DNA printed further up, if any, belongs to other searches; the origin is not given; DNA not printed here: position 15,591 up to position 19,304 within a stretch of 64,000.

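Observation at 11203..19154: VirB10 apparently re-partitioned: repeat-laden VirB10 with signal-like N-terminus preceded by a separate bitopic repeat protein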

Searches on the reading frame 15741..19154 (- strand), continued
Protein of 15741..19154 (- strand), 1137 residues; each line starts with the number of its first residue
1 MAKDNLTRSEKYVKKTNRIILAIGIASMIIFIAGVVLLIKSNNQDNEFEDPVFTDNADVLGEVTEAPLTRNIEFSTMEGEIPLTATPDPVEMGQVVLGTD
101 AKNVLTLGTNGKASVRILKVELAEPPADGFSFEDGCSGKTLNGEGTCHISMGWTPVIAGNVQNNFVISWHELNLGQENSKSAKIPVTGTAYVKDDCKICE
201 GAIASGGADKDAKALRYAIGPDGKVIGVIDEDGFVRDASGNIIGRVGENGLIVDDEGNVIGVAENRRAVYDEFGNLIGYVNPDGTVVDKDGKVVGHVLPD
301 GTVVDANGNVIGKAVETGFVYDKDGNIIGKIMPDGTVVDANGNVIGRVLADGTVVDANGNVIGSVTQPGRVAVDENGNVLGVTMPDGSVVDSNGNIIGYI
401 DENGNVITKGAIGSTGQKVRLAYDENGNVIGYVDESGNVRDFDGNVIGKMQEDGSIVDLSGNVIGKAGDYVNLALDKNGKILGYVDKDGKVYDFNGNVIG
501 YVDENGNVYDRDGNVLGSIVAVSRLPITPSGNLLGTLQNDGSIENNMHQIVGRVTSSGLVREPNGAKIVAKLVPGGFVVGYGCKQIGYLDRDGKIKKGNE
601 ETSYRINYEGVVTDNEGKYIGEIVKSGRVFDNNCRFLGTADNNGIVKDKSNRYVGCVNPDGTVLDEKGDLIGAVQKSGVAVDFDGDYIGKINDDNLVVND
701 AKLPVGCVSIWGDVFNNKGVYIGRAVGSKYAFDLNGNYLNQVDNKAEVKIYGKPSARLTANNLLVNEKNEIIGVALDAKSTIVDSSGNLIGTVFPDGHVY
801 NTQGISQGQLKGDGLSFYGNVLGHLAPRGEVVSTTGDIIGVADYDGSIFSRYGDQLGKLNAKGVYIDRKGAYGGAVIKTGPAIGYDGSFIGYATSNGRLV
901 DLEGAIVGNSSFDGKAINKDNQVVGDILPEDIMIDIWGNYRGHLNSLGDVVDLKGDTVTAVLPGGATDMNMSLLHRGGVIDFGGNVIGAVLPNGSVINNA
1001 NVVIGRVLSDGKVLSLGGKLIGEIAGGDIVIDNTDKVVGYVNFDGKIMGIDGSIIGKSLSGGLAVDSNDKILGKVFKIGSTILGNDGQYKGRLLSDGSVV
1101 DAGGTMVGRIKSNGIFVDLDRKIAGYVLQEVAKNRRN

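Call 28: find_encoding_contigs(protein=P0209, flank=10000, max_places=2)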
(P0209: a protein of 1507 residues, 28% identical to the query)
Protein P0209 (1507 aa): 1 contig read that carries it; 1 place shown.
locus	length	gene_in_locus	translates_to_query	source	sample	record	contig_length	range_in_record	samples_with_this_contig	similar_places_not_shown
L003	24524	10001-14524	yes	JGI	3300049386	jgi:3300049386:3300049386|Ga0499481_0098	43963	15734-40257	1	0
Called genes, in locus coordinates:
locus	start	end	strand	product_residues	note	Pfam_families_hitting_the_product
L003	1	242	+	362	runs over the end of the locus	PF13609:Porin_4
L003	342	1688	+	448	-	PF01029:NusB, PF13649:Methyltransf_25 (faint), PF01189:Methyltr_RsmB-F, PF13847:Methyltransf_31 (faint)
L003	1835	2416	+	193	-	PF08645:PNK3P, PF13242:Hydrolase_like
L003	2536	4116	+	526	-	PF02776:TPP_enzyme_N, PF00205:TPP_enzyme_M, PF02775:TPP_enzyme_C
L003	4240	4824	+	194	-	PF04143:Sulf_transp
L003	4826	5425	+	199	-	PF20398:DUF6691 (weak), PF04143:Sulf_transp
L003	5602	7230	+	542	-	PF13541:ChlI, PF00493:MCM, PF00158:Sigma54_activat (faint), PF01078:Mg_chelatase, PF07728:AAA_5, PF13335:Mg_chelatase_C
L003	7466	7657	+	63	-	-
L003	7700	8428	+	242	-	PF04335:VirB8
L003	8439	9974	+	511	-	PF03524:CagX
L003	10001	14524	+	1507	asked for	PF12396:DUF3659 (faint), PF21784:Bflower (faint), PF21785:Bflower_2, PF03743:TrbI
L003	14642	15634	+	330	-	PF00437:T2SSE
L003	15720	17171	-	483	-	PF00749:tRNA-synt_1c, PF19269:Anticodon_2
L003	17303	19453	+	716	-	PF13567:DUF4131, PF03772:Competence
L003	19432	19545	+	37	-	-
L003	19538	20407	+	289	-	-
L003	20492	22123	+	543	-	PF00342:PGI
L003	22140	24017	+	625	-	PF02518:HATPase_c, PF13589:HATPase_c_3, PF01119:DNA_mis_repair, PF08676:MutL_C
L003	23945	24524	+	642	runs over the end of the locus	PF24575:TPR_Slam (faint), PF25060:ARM_TT21_2nd (faint), PF07719:TPR_2 (faint), PF13181:TPR_8 (faint), PF09976:TPR_21 (faint), PF13432:TPR_16 (weak), PF13424:TPR_12 (weak), PF00515:TPR_1 (weak), +11 more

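Call 62: list_cluster_members(proteins=[P0164, P0209, P0266, P0284, P0341, P0316, P0001, window:15741-19154:-])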
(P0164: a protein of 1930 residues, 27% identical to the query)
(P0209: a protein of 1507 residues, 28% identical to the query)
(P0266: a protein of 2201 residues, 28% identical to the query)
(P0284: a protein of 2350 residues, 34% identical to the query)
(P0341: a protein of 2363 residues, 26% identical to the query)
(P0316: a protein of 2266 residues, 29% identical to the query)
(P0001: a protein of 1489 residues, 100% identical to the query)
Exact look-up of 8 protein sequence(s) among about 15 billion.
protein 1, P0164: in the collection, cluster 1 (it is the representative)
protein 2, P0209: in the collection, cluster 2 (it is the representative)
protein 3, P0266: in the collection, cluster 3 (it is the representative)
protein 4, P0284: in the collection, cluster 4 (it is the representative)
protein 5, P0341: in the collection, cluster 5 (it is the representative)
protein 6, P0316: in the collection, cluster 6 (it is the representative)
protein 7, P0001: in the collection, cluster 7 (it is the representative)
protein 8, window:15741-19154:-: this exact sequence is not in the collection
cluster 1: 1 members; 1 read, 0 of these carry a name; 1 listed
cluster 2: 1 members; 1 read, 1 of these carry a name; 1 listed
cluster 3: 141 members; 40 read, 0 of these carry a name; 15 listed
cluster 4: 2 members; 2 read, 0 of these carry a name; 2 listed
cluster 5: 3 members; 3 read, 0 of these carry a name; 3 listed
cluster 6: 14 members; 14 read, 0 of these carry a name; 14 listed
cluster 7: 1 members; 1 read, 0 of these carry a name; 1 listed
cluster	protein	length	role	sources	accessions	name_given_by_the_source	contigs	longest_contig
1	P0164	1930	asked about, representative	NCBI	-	-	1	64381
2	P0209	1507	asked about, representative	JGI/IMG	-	type IV secretory pathway VirB10-like protein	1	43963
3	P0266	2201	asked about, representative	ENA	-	-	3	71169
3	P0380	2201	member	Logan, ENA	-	-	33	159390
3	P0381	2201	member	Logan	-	-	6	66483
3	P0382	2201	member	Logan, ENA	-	-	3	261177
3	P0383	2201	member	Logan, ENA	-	-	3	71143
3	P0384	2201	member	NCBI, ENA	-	-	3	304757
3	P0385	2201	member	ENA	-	-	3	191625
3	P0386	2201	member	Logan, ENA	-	-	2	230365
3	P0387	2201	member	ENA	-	-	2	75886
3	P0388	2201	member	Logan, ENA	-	-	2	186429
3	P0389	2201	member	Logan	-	-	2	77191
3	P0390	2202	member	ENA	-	-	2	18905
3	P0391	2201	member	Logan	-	-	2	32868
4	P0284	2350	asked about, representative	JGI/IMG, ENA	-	-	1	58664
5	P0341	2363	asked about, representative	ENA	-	-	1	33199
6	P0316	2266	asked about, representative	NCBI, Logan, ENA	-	-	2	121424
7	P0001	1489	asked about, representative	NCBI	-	-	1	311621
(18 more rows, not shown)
